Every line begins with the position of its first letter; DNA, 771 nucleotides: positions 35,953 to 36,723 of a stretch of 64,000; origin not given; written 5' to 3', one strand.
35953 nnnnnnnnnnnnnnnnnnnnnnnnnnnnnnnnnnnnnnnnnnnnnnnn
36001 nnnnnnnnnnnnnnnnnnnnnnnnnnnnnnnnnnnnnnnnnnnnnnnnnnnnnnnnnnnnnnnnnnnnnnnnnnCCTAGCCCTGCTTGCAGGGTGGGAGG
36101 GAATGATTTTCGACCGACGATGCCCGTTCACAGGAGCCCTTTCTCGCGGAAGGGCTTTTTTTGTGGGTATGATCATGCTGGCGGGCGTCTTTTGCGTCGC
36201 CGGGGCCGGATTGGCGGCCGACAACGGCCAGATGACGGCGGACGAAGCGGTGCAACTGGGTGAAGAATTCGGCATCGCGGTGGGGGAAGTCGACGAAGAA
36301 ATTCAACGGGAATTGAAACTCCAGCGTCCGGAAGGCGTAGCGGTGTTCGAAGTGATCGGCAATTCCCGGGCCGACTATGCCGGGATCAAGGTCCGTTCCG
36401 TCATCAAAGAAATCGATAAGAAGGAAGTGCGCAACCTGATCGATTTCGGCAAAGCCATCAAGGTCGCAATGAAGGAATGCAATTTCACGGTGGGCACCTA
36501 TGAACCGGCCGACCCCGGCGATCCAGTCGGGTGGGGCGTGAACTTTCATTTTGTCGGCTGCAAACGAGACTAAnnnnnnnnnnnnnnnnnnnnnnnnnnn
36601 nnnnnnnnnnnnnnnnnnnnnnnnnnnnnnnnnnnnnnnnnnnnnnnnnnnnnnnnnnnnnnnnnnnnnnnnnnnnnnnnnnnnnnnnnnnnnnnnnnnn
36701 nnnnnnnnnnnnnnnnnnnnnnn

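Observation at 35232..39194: NxrC paralogue, PDZ protein and two pentahaem cytochromes c as a compact exported electron-transfer cluster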

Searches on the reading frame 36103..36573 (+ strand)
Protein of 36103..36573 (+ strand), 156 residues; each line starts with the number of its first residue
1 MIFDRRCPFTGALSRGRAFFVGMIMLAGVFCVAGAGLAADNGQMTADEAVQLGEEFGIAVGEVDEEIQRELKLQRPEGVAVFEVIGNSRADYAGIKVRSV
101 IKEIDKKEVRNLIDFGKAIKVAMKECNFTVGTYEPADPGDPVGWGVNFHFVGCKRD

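Call 3: search_protein_families(library=pfam, proteins=[window:36103-36573:+], max_evalue=0.01)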
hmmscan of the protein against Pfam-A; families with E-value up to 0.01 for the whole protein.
window:36103-36573:+ (156 aa): 2 families
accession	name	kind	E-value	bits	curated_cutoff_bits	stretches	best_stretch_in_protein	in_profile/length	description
PF12812.13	PDZ_1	-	0.00037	20.9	28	1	66-120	21-73/78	PDZ-like domain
PF17820.7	PDZ_6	-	0.0029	17.7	27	0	87-120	8-41/54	PDZ domain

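Call 6: search_protein_families(library=ncbifam, proteins=[window:36103-36573:+], max_evalue=0.01)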
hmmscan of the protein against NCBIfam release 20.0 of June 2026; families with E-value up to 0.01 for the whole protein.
window:36103-36573:+ (156 aa): 7 families
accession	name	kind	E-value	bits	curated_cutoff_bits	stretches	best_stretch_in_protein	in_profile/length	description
TIGR02037.1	degP_htrA_DO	subfamily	3.4e-10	39.4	416.2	1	43-125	226-307/434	Do family serine endopeptidase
NF047968.1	SerProtHtrA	equivalog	3.6e-06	26.6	470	1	57-119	271-331/357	serine protease HtrA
NF041521.1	HhoA_HhoB_HtrA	equivalog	1.7e-05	24.3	450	1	62-119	248-305/335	HhoA/HhoB/HtrA family serine endopeptidase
NF008189.1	PRK10942.1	equivalog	4.5e-05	22.1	720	1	43-114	280-350/477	serine endoprotease DegP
NF007526.1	PRK10139.1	equivalog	0.00015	20.6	756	1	39-119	249-333/456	serine endoprotease DegQ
NF008147.1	PRK10898.1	equivalog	0.0021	17.3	408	1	56-114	258-316/352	outer membrane-stress sensor serine endopeptidase DegS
NF040960.1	MamE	equivalog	0.0052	15.4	800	0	77-124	595-642/659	magnetosome formation protease MamE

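Call 50: find_homologous_proteins(query=window:36103-36573:+, max_evalue=0.001)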
Query window:36103-36573:+ (156 aa): 1398 proteins with E <= 0.001 among 1453 candidates; the best 120 are listed.
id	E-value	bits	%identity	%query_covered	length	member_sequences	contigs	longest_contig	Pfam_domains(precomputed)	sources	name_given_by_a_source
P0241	2.0e-83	296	99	87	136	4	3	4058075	-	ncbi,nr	ncbi:MAG: PDZ domain-containing protein [Nitrospiraceae bacterium]|nr:PDZ domain-containing protein 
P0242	6.5e-83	294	88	100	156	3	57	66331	-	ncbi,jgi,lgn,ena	-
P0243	2.4e-76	273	84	97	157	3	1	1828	-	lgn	-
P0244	1.2e-73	264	81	100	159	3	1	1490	-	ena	-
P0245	9.3e-73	261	80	100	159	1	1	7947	-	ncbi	-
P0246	1.5e-72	260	79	100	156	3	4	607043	-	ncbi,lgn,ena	-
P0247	3.7e-72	259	78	100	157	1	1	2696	-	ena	-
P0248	4.5e-72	259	79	100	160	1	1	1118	PF12812.14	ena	-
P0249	1.4e-71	257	81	93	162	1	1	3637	-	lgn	-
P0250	1.5e-71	257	78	100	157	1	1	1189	-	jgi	jgi:hypothetical protein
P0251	1.8e-71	257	78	100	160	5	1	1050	-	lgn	-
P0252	1.8e-71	257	78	97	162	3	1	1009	-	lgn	-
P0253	2.7e-71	256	77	98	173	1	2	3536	-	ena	-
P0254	3.7e-71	256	78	100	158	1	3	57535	-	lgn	-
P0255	3.7e-71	256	78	100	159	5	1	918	-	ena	-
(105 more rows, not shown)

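Call 85: find_encoding_contigs(protein=P0241, flank=6000, max_places=2)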
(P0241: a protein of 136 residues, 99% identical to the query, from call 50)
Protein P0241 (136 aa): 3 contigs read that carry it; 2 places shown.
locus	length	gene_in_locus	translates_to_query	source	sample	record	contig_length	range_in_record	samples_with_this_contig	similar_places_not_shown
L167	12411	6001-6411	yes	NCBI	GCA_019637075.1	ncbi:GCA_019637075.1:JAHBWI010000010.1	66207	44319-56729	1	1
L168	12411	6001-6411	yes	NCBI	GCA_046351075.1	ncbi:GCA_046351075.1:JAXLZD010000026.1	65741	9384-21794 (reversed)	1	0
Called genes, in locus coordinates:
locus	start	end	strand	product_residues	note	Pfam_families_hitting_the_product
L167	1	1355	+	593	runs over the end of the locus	PF02310:B12-binding, PF04055:Radical_SAM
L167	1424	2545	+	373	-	-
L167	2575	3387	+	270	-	PF23914:TPR_CcmH_CycH (weak), PF13371:TPR_9 (faint), PF13428:TPR_14 (faint), PF14561:TPR_20 (faint), PF25064:ARM_TT21_5th (faint), PF09295:ChAPs (faint), PF12895:ANAPC3 (faint), PF13424:TPR_12, +11 more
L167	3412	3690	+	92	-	PF02416:TatA_B_E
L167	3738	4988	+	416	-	PF08450:SGL (faint), PF24684:Vgb_lyase (faint), PF25021:TEN_NHL, PF01436:NHL (faint), PF13449:Phytase-like (faint), PF25021:TEN_NHL (weak)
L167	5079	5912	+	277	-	PF09459:EB_dh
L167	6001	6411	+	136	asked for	-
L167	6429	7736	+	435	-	PF14522:Cytochrome_C7 (faint), PF14537:Cytochrom_c3_2 (faint), PF22113:Mtrc-MtrF_II-IV_dom (faint), PF03264:Cytochrom_NNT (faint), PF09699:Paired_CXXCH_1 (faint), PF13435:Cytochrome_C554 (faint)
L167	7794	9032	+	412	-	PF22113:Mtrc-MtrF_II-IV_dom (faint), PF14522:Cytochrome_C7 (faint), PF14537:Cytochrom_c3_2 (faint), PF13435:Cytochrome_C554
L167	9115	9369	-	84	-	-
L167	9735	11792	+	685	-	PF03030:H_PPase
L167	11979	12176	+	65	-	PF05639:Pup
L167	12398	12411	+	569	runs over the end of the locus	PF01368:DHH, PF02272:DHHA1, PF17768:RecJ_OB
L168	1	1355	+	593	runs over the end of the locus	PF02310:B12-binding, PF04055:Radical_SAM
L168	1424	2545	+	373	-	-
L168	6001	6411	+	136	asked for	-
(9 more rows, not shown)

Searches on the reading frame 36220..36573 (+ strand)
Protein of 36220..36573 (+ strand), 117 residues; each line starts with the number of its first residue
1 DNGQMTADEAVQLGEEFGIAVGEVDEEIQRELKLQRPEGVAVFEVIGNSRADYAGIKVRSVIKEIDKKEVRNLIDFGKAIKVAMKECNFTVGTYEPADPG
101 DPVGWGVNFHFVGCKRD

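Call 72: predict_structure(alignment_id=A3)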
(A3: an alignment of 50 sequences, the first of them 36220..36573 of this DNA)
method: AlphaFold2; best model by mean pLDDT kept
length: 117 residues; sequences in the alignment: 50
mean_pLDDT: 50.3   pTM: 0.43
mean pLDDT of the five models: 50.3, 47.5, 45.4, 42.6, 40.3
residues with pLDDT >= 90: 0; 70-90: 1; 50-70: 63; < 50: 53
segments of 3 or more residues with pLDDT < 50: 18-24, 36-67, 102-107
pLDDT, mean of each block of 10 residues (from residue 1): 60 56 51 45 35 30 44 64 63 53 49 56
secondary structure, 60 per line:
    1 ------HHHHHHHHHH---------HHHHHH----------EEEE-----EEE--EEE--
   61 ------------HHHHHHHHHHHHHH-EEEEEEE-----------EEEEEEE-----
elements in order: H7-16 H26-31 E42-45 E51-53 E56-58 H73-86 E88-94 E106-112

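Call 78: fold_search(model_id=the predicted structure, library=pdb)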
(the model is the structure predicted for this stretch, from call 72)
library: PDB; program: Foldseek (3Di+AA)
matches with E <= 10: 245; with E <= 0.001: 0
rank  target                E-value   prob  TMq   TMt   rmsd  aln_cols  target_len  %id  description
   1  9ukw_MODEL_1_A        1.6e-01  0.09  0.19  0.20  14.6       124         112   12  A designed protein-A339 (released 2025-10-29)
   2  4hfq_A                2.7e-01  0.06  0.17  0.12  15.7       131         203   13  Crystal structure of UDP-X diphosphatase (released 2013-08-07)
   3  8dpa_B                4.6e-01  0.08  0.19  0.19  10.5        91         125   20  Crystal structure of the homodimeric AvrM14-B Nudix hydrolase effector from Melampsora lini (released 2023-01-25)
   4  8dpa_A                6.3e-01  0.06  0.21  0.18   9.7        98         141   14  Crystal structure of the homodimeric AvrM14-B Nudix hydrolase effector from Melampsora lini (released 2023-01-25)
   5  9ccg_A                6.7e-01  0.16  0.31  0.09   6.4        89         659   16  Fusobacterium nucleatum BamA-Fab 9 complex (released 2025-09-17)
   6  9ccg_D                6.7e-01  0.16  0.31  0.09   6.4        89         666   16  Fusobacterium nucleatum BamA-Fab 9 complex (released 2025-09-17)
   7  3q6b                  8.7e-01  0.07  0.23  0.19  10.7        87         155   15  The high-resolution and new form crystal structure of BamA POTRA4-5 from E.coli (released 2011-08-10)
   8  5x1x_MODEL_1_A        9.3e-01  0.08  0.24  0.22   7.5        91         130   15  Solution NMR Structure of DNA Mismatch Repair Protein MutT (Family Nudix Hydrolase) from Methicillin Resistant (released 2017-02-22)
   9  7ye4_A                9.9e-01  0.08  0.25  0.06  10.1        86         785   19  BAM-EspP complex structure with BamA-G431C and G781C/EspP-N1293C and A1043C mutations in nanodisc (released 2023-07-12)
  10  1dw9_A                9.9e-01  0.04  0.19  0.16  14.9       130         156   14  Structure of cyanase reveals that a novel dimeric and decameric arrangement of subunits is required for formation of t (released 2000-05-16)
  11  9gyt_1l               1.1e+00  0.05  0.24  0.15  21.2       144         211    9  High resolution structure of B. oleracea mitoribosome (released 2025-10-15)
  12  1kt9                  1.1e+00  0.04  0.16  0.15  10.9        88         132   11  Crystal Structure of C. elegans Ap4A Hydrolase (released 2002-05-08)
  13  3e57_B                1.3e+00  0.08  0.30  0.22  10.4       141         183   13  Crystal structure of Tm1382, a putative Nudix hydrolase (released 2008-09-30)
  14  5uay                  1.4e+00  0.10  0.29  0.14   6.5        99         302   12  The structure of the Arabidopsis thaliana Toc75 POTRA domains (released 2017-06-07)
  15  8dn6_A                1.4e+00  0.07  0.30  0.20  14.2       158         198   11  The crystal structure of the Arabidopsis thaliana Toc75 POTRA domains in complex with fab tc2 (released 2023-05-17)
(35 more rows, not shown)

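Call 79: search_solved_structures(query=A3, max_evalue=0.1, show_alignments=2)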
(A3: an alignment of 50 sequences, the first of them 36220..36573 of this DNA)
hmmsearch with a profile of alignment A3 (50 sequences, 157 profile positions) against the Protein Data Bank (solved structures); distinct sequences matched with E-value up to 0.1: 16.
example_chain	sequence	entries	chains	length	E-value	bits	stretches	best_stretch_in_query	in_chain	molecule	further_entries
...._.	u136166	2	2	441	4.9e-08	36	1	40-121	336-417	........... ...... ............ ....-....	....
5y2d_A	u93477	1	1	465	5.6e-08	35.8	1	40-121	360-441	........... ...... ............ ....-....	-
6jjk_A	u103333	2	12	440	5.6e-06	29.3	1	37-112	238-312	Periplasmic serine endoprotease DegP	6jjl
2zle_A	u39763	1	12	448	6.2e-06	29.2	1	37-112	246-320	Protease do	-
1ky9_A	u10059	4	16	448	6.2e-06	29.2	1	37-112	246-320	PROTEASE DO | Periplasmic serine endoprotease DegP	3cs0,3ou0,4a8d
3mh5_A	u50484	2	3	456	6.6e-06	29.1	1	37-112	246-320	Protease do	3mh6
3mh4_A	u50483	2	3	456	6.7e-06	29.1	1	37-112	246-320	Protease do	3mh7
3otp_A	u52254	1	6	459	6.8e-06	29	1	37-112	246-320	Protease do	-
6jjo_A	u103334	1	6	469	8.4e-06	28.7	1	37-112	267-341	Periplasmic serine endoprotease DegP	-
8f0a_A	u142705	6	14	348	5.6e-05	26.1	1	37-112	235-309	Periplasmic serine endoprotease DegP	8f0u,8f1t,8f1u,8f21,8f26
4jrl_A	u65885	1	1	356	0.0011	21.8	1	75-138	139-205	putative glycoside hydrolase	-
22kg_A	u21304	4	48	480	0.0034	20.3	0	57-116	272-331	Probable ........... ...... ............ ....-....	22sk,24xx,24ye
9nzj_A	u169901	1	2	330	0.0077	19.1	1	46-115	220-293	peptidase Do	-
6z05_A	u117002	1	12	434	0.023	17.6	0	58-126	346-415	DegQ family serine endoprotease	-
4a8a_A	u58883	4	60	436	0.056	16.3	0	57-114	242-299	PERIPLASMIC PH-DEPENDENT SERINE ENDOPROTEASE DEGQ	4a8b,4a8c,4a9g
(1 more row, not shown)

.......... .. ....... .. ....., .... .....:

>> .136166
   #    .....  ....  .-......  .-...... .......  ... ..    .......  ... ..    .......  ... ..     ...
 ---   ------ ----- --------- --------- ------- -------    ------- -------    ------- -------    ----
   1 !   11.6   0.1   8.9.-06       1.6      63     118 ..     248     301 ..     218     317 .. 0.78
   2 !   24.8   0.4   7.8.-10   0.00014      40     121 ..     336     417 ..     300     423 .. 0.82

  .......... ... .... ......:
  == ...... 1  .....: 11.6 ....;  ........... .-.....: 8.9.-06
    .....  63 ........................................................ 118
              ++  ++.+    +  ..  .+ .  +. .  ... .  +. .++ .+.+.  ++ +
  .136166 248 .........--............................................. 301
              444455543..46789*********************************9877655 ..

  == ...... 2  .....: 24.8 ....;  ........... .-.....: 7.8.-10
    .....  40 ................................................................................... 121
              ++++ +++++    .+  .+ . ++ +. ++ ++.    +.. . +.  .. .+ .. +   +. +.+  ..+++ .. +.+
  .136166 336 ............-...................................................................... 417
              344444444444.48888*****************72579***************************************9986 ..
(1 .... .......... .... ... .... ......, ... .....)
